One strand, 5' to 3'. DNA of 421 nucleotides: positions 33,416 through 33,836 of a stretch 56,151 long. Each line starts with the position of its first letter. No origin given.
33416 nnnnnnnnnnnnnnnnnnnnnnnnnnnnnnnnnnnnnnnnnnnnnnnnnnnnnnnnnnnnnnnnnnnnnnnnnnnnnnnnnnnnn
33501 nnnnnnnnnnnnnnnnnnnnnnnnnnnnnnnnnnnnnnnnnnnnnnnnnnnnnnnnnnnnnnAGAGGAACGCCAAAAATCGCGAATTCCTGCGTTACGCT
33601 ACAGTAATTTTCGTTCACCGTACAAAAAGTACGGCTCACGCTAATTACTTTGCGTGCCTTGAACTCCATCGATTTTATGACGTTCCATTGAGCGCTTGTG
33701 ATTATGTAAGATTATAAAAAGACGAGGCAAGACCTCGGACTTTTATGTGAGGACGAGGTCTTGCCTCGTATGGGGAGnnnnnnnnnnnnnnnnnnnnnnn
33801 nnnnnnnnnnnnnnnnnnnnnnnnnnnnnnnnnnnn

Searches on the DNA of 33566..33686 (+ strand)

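Call 14: build_rna_model(alignment_id=A2)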
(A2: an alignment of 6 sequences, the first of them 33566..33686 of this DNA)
Model R1 built from alignment A2 (6 sequences, 122 columns); structure: RNAalifold consensus.
model positions 119; base pairs 17; branch points 0; effective number of sequences 3.58; information 0.59 bits per position. Calibrated on 0.2 Mb of random sequence (short: E-values are rough).
structure used (alignment columns):
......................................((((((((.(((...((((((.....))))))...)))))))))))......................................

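Call 15: search_with_rna_model(model_id=R1, source=window, filters=off, max_evalue=10)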
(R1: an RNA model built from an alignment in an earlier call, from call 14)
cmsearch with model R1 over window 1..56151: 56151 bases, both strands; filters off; matches with E-value up to 10: 17.
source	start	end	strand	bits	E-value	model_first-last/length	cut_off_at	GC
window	33566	33684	+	112.1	4.7e-19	1-119/119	no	0.44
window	53822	53940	+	109.9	1.2e-18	1-119/119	no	0.41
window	53959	54077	+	109.5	1.4e-18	1-119/119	no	0.42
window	39260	39378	+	102.7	2.8e-17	1-119/119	no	0.37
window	46593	46710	-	96.3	4.6e-16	1-119/119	no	0.47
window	39380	39489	+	87.6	2e-14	1-119/119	no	0.37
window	46455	46567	-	18.5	0.24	1-119/119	no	0.4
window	33536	33597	-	13.9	1.8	1-119/119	no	0.44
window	52072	52165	-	12.5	3.3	1-119/119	no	0.28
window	10756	10811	-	12.4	3.4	1-119/119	no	0.27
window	46455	46567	+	11.7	4.6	1-119/119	no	0.4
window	14758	14870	-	10.9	6.5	1-119/119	no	0.29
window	4112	4186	-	10.8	6.9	1-119/119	no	0.41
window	195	252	+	10.6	7.4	1-119/119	no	0.45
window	39410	39452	-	10.5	7.7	40-82/119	no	0.33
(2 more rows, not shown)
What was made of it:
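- Checked: Model search (call 15).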

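Call 20: search_with_rna_model(model_id=R1, sources=[L004, L005, L006, L007, L008, L009, L010, L011, L012, L013, L014, L015, L016, L017, L018, L019, L020, L021, L022, L023, L024, L025, L026, L027, L028, L029, L030, L031, L032, L033, L034, L035, L036, L037, L038, L039, L040, L041, L042, L043, L044, L045, L046, L047, L048, L049, L050, L051, L052, L053, L054, L055, L056, L057, L058, L059, L060, L061, L062, L063, L064, L065, L066, L067, L068, L069, L070, L071, L072, L073, L074, L075, L076, L077, L078, L079, L080, L081, L082, L083], max_evalue=0.01, make_alignment=true)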
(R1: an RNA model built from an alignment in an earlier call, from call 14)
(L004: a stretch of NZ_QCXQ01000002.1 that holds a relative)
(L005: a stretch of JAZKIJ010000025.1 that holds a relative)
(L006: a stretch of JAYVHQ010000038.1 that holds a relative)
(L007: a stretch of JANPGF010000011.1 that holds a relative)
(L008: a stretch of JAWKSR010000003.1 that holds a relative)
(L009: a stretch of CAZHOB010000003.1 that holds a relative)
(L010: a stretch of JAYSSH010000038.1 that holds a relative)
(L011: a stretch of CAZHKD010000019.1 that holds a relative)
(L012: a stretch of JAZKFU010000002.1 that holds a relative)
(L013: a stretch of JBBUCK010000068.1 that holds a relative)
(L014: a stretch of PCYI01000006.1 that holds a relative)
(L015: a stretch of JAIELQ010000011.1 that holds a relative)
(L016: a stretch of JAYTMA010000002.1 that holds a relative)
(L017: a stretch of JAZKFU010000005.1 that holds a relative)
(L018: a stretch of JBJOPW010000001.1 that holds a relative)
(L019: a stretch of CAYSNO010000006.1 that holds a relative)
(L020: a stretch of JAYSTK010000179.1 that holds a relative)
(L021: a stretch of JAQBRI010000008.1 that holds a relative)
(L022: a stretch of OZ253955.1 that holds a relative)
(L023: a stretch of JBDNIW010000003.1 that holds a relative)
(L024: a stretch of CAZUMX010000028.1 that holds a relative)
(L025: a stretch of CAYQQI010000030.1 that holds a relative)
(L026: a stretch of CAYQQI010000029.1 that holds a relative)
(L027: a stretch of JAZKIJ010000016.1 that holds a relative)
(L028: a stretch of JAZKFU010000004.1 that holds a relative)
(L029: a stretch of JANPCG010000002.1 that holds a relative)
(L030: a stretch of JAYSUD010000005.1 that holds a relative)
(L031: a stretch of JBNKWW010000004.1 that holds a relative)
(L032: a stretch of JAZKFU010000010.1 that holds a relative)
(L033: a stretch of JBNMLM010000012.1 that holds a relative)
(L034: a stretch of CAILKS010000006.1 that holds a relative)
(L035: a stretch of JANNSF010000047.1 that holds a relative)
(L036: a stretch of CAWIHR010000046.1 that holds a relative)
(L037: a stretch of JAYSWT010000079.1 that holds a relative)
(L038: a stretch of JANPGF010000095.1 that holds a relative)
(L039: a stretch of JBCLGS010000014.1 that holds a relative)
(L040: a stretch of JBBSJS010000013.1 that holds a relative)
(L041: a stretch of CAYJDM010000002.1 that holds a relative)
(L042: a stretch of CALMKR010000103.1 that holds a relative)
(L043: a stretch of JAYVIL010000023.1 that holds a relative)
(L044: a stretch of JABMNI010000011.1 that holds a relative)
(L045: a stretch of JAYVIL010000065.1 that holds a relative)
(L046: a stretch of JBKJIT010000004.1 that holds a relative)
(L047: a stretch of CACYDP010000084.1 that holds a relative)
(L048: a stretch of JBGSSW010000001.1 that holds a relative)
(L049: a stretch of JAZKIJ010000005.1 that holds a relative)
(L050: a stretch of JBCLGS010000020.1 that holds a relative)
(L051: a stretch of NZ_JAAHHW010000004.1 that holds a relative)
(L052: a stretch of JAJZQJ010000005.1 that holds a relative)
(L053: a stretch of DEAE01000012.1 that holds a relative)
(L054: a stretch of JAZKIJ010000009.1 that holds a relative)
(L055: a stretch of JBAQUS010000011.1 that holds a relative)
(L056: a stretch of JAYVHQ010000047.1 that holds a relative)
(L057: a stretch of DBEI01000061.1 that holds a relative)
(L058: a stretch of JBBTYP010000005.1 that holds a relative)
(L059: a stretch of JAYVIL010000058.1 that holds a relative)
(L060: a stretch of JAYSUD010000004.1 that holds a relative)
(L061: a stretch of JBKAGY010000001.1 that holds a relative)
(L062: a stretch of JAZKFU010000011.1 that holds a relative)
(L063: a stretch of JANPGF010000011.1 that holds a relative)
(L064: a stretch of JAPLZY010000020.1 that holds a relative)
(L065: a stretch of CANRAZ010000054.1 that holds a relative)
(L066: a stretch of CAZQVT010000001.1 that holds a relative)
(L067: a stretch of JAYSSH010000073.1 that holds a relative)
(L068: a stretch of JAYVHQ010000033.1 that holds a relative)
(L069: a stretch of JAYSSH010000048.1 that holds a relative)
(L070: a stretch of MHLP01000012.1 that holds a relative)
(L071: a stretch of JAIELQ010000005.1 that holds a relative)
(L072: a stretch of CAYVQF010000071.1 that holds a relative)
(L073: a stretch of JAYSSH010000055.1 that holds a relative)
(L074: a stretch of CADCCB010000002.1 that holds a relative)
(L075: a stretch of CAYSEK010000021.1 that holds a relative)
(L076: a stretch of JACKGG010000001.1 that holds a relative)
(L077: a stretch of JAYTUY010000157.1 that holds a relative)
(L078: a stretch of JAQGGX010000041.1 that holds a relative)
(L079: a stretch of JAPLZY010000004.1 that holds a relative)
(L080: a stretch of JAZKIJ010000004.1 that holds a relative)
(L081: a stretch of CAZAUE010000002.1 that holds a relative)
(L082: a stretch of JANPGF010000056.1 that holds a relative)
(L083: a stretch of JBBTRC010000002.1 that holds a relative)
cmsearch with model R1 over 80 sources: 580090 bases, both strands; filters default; matches with E-value up to 0.01: 93.
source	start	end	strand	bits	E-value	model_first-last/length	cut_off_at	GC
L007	4014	4132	-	113.8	2.3e-18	1-119/119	no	0.38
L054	1752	1869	-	99.5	1.1e-15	1-119/119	no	0.38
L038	1565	1683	-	97.5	2.8e-15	1-119/119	no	0.45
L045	457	575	+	94.6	9.8e-15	1-119/119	no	0.34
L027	2368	2486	-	92.1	2.9e-14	1-119/119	no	0.37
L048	181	299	+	88.8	1.3e-13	1-119/119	no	0.34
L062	1698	1816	+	87.3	2.4e-13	1-119/119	no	0.44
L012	4613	4731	+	85.9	4.4e-13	1-119/119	no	0.38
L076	6077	6195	-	85.9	4.4e-13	1-119/119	no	0.41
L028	56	174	+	85.8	4.5e-13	1-119/119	no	0.42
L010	1919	2037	+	85.3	5.7e-13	1-119/119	no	0.41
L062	5978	6096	-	84.9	6.8e-13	1-119/119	no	0.38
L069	871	988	-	84.7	7.3e-13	1-119/119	no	0.42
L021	4286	4404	+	84.2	9.4e-13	1-119/119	no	0.36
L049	6233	6352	+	83.8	1.1e-12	1-119/119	no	0.45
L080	6802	6919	+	83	1.5e-12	1-119/119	no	0.42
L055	1267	1385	+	83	1.5e-12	1-119/119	no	0.29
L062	3246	3363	+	81.8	2.6e-12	1-119/119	no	0.47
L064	5575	5693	-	79.8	6.2e-12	1-119/119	no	0.39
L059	6310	6429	-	77.1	2e-11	1-119/119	no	0.43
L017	773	890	-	76.9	2.2e-11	1-119/119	no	0.46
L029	2610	2729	-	76.4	2.7e-11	1-119/119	no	0.32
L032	5958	6077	-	76.2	3e-11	1-119/119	no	0.39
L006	723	840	-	75.8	3.6e-11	1-119/119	no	0.35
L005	6670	6787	+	75.7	3.7e-11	1-119/119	no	0.43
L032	7051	7168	-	75.7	3.7e-11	1-119/119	no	0.43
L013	4023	4141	-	74.4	6.6e-11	1-119/119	no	0.48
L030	992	1111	-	73.1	1.2e-10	1-119/119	no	0.41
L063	6059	6177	-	73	1.2e-10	1-119/119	no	0.41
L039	436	554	+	72.2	1.7e-10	1-119/119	no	0.39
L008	4618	4737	+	72.2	1.7e-10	1-119/119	no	0.4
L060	3089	3207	+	71.8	2e-10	1-119/119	no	0.45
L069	2428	2547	-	70.9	3.1e-10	1-119/119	no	0.51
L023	3178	3296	+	70.6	3.4e-10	1-119/119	no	0.39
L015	1673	1791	+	70.6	3.5e-10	1-119/119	no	0.43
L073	427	545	-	70.3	3.9e-10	1-119/119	no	0.45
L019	3296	3415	+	69.6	5.4e-10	1-119/119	no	0.45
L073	555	673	-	69.5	5.6e-10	1-119/119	no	0.45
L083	6194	6310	+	69.4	5.7e-10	1-119/119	no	0.45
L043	4104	4224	+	69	7e-10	1-119/119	no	0.45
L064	3093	3212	+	68.7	7.9e-10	1-119/119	no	0.38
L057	1871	1989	+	68.4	8.9e-10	1-119/119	no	0.34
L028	3267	3387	-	67.9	1.1e-09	1-119/119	no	0.53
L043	3731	3849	+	67.7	1.2e-09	1-119/119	no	0.43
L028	2282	2400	+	67.7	1.2e-09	1-119/119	no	0.39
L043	5019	5137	-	67.4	1.4e-09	1-119/119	no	0.41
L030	4015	4134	-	67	1.7e-09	1-119/119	no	0.34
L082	35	153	-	66.5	2e-09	1-119/119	no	0.45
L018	4308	4427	-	66.5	2e-09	1-119/119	no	0.48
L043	3863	3979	+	65.4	3.3e-09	1-119/119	no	0.44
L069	1643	1762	+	65.3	3.4e-09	1-119/119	no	0.43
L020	5118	5236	+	64.4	5.1e-09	1-119/119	no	0.32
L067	5348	5466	-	64.4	5.1e-09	1-119/119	no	0.45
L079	5161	5280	-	64.4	5.2e-09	1-119/119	no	0.35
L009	1588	1706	-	64.1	5.8e-09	1-119/119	no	0.55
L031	1137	1255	-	62.6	1.1e-08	1-119/119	no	0.41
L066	976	1093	+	61.8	1.6e-08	1-119/119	no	0.37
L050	720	838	+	61.4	1.9e-08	1-119/119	no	0.42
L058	7142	7261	-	61.1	2.1e-08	1-119/119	no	0.46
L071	6929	7048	+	60.1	3.3e-08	1-119/119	no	0.5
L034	2313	2430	+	58.6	6.4e-08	1-119/119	no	0.37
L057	4350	4468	+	58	8.1e-08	1-119/119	no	0.3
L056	2149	2256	+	57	1.3e-07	1-119/119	no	0.38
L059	6432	6550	-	56.8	1.4e-07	1-119/119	no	0.44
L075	6306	6424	-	56.8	1.4e-07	1-119/119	no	0.38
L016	2160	2285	-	54.6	3.7e-07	1-119/119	no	0.46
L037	6590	6709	-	52.9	7.6e-07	1-119/119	no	0.47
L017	4216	4333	+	52.9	7.7e-07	1-119/119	no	0.45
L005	7761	7879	+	52.7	8.5e-07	1-119/119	no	0.43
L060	6930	7048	+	52.5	9.2e-07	1-119/119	no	0.45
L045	1646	1765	+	52.1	1.1e-06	1-119/119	no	0.44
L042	382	500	+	50.9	1.8e-06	1-119/119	no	0.51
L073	156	274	-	50.7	2e-06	1-119/119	no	0.45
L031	1663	1781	-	49.8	2.9e-06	1-119/119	no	0.49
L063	6937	7056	-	49.7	3e-06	1-119/119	no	0.43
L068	3200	3318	+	47.9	6.9e-06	1-119/119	no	0.43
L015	2486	2530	+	45.6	1.9e-05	39-83/119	no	0.36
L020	2951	3138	-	44.9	2.5e-05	1-119/119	no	0.41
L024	5343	5463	+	44.2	3.4e-05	1-119/119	no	0.56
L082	5516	5632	-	44.1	3.5e-05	1-119/119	no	0.54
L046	4527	4645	-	43.3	4.9e-05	1-119/119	no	0.45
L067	5146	5264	-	43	5.8e-05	1-119/119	no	0.43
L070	4810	4929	+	43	5.8e-05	1-119/119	no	0.46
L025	1665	1783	+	42.1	8.4e-05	1-119/119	no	0.61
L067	3962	4081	+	41.7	9.9e-05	1-119/119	no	0.47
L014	4777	4819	+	40.7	0.00016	40-82/119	no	0.35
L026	7322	7442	+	38.4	0.00042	1-119/119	no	0.57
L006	2337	2454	+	38.4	0.00043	1-119/119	no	0.51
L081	190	302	+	37.2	0.00071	1-119/119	no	0.42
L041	992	1111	+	36.9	0.0008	1-119/119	no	0.46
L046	2799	2917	-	36.8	0.00086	1-119/119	no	0.66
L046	1163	1280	-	35.4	0.0016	1-119/119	no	0.42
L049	7369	7567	+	35.2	0.0017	1-119/119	no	0.49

Alignment A3: 93 matches aligned to the model, 240 columns, each read 5' to 3' on its own strand. Consensus structure (alignment columns), stored with it:
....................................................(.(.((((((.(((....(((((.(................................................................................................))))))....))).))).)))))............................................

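Call 30: build_rna_model(alignment_id=A3, structure=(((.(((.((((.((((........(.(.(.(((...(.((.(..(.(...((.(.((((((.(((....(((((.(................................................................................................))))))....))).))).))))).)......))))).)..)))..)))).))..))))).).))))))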
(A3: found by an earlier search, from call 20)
Model R2 built from alignment A3 (93 sequences, 240 columns); structure: as given.
model positions 119; base pairs 44; branch points 0; effective number of sequences 8.98; information 0.59 bits per position. Calibrated on 0.2 Mb of random sequence (short: E-values are rough).
structure used (alignment columns):
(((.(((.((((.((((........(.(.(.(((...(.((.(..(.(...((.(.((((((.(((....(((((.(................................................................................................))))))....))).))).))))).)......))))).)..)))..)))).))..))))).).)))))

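Call 31: search_with_rna_model(model_id=R2, sources=[window, L004, L005, L006, L007, L008, L009, L010, L011, L012, L013, L014, L015, L016, L017, L018, L019, L020, L021, L022, L023, L024, L025, L026, L027, L028, L029, L030, L031, L032, L033, L034, L035, L036, L037, L038, L039, L040, L041, L042, L043, L044, L045, L046, L047, L048, L049, L050, L051, L052, L053, L054, L055, L056, L057, L058, L059, L060], max_evalue=0.01, make_alignment=true)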
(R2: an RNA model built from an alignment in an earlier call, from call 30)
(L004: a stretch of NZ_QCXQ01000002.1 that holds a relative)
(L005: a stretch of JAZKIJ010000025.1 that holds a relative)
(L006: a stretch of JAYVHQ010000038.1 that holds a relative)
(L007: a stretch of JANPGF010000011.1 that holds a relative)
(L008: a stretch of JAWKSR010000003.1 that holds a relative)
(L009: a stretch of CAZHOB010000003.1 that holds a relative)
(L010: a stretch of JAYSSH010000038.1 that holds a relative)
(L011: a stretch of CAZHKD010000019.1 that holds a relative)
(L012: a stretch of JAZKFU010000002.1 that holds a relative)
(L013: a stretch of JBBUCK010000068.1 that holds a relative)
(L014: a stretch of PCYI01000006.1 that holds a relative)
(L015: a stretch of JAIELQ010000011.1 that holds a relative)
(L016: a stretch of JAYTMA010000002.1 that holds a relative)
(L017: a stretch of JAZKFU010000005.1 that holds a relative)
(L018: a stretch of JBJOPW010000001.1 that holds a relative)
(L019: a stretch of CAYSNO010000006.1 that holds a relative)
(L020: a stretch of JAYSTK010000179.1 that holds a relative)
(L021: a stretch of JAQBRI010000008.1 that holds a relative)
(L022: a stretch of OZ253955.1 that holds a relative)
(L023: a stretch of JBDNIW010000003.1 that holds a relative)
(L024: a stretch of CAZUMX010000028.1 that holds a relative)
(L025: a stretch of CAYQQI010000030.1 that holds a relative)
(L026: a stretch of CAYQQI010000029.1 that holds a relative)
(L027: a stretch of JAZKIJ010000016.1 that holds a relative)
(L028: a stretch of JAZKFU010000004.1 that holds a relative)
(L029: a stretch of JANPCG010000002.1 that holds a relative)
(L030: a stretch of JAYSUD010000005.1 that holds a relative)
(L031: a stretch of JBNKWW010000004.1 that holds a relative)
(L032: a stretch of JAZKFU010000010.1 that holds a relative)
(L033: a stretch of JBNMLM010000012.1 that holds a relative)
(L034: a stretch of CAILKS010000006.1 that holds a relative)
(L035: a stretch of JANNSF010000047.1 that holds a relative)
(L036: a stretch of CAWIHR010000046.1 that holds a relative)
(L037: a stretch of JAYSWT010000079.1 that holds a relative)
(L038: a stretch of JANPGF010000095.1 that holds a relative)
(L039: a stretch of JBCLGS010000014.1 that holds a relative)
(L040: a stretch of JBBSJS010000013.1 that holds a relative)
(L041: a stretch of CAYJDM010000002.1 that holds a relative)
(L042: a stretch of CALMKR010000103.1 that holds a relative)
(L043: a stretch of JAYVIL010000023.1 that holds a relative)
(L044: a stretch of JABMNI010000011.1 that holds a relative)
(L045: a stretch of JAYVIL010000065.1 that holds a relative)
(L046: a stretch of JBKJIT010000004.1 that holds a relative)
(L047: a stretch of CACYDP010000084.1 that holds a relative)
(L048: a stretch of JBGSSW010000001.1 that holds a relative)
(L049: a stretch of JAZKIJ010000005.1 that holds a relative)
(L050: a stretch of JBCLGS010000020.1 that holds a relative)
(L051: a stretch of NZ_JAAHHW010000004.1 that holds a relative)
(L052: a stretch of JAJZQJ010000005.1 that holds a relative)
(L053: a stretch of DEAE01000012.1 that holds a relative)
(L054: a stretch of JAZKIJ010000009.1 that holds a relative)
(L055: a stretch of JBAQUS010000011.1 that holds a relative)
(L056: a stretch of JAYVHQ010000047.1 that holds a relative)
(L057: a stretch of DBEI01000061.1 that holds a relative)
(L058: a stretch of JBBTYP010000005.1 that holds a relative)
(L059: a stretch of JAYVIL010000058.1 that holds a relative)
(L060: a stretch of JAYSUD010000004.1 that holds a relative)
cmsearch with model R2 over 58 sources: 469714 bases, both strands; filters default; matches with E-value up to 0.01: 75.
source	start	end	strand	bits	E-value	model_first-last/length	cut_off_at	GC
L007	4014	4132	-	116.2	2.4e-30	1-119/119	no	0.38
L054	1752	1869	-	114.1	1e-29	1-119/119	no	0.38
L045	457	575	+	112.1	4e-29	1-119/119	no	0.34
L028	56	174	+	106.4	1.9e-27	1-119/119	no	0.42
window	53959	54077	+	105.6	3.3e-27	1-119/119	no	0.42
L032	5958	6076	-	105.1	4.6e-27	1-119/119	no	0.39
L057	1871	1989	+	104.9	5.4e-27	1-119/119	no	0.34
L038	1565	1683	-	104.7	6e-27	1-119/119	no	0.45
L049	6233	6352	+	104.6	6.4e-27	1-119/119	no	0.45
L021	4286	4404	+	104.2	8.6e-27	1-119/119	no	0.36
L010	1919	2037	+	104.1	9.4e-27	1-119/119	no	0.41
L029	2610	2729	-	104.1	9.4e-27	1-119/119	no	0.32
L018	4308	4427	-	103.6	1.2e-26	1-119/119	no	0.48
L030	992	1111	-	103.4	1.5e-26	1-119/119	no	0.41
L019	3296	3415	+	102.7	2.4e-26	1-119/119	no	0.45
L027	2368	2485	-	101.2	6.6e-26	1-119/119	no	0.36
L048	181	299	+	100.4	1.2e-25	1-119/119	no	0.34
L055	1267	1386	+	99.8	1.7e-25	1-119/119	no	0.29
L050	720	838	+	98.2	5.2e-25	1-119/119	no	0.42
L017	773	890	-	98.1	5.5e-25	1-119/119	no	0.46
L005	6670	6787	+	97.9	6.3e-25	1-119/119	no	0.43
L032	7051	7168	-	97.9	6.3e-25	1-119/119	no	0.43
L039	436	554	+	97.5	8.1e-25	1-119/119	no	0.39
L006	723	839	-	97.3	9.4e-25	1-119/119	no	0.35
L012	4614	4731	+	97.2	9.9e-25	1-119/119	no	0.37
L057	4350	4468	+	96.7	1.4e-24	1-119/119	no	0.3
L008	4619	4737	+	96.6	1.5e-24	1-119/119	no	0.39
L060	3089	3207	+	95.3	3.5e-24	1-119/119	no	0.45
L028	2282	2400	+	95.2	4e-24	1-119/119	no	0.39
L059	6310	6429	-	94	8.5e-24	1-119/119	no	0.43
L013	4023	4140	-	93.5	1.2e-23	1-119/119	no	0.47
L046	4527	4645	-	93.2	1.6e-23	1-119/119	no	0.45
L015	1673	1791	+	91.6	4.4e-23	1-119/119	no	0.43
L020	5118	5236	+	91.5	4.7e-23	1-119/119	no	0.32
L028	3267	3387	-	91.1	6.1e-23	1-119/119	no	0.53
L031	1663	1781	-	90.7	8.5e-23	1-119/119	no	0.49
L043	5019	5137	-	89.5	1.9e-22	1-119/119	no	0.41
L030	4015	4134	-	88.8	3.1e-22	1-119/119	no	0.34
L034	2313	2430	+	88.8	3.1e-22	1-119/119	no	0.37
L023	3178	3296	+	88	5e-22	1-119/119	no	0.39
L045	1646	1765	+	87.4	7.7e-22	1-119/119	no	0.44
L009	1588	1706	-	85.4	3.1e-21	1-119/119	no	0.55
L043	4104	4224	+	84.4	6.1e-21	1-119/119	no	0.45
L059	6432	6550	-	83.8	8.7e-21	1-119/119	no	0.44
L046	2799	2917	-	83.5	1.1e-20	1-119/119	no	0.66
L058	7142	7261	-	83.3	1.3e-20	1-119/119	no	0.46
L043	3731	3849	+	81.8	3.5e-20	1-119/119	no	0.43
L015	2448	2567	+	81.8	3.6e-20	1-119/119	no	0.43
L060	6931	7048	+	81.7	3.8e-20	1-119/119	no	0.46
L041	992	1110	+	81.6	4e-20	1-119/119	no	0.46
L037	6590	6710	-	81.5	4.3e-20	1-119/119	no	0.47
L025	1665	1783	+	81.1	5.6e-20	1-119/119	no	0.61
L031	1137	1254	-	80.6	8.1e-20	1-119/119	no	0.42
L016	2160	2276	-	80.4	9.2e-20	1-119/119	no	0.47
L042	382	501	+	79.3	1.9e-19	1-119/119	no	0.51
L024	5343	5463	+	76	1.9e-18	1-119/119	no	0.56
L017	4218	4333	+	73.5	1e-17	1-119/119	no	0.46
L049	7368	7567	+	72.6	1.9e-17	1-119/119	no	0.49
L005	7761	7879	+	72.2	2.5e-17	1-119/119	no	0.43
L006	2337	2454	+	72.1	2.6e-17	1-119/119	no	0.51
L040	7667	7785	-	71.4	4.3e-17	1-119/119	no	0.39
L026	7322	7442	+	69.3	1.8e-16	1-119/119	no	0.57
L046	1162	1279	-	69.1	2e-16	1-119/119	no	0.42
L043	3864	3979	+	68.4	3.1e-16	1-119/119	no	0.44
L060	3272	3461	-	59.9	1e-13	1-119/119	no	0.39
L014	4740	4858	+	57.3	5.9e-13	1-119/119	no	0.48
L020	2951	3138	-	55.6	1.9e-12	1-119/119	no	0.41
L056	2149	2272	+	52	2.2e-11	1-119/119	no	0.39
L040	3804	3922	-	38.4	2.3e-07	1-119/119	no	0.39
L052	1534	1642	-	34.9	2.4e-06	1-119/119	no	0.55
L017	5119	5228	+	23.3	0.0064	1-119/119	no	0.31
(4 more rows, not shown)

Alignment A4: 75 matches aligned to the model, 232 columns, each read 5' to 3' on its own strand. Consensus structure (alignment columns), stored with it:
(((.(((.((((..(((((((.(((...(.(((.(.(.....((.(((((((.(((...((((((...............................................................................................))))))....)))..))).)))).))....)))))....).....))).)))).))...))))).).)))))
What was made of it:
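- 33566..33686 (+): Copy 3-4 nt after the TAG stop (33560-33562) of an ATP-grasp ligase gene. R1 112.1 bits and R2 91.2 bits (calls 15, 31).
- Checked: 39378-39488 is degenerate: its 5' outer stem is partly deleted, and the second model missed it with default filters (call 31).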
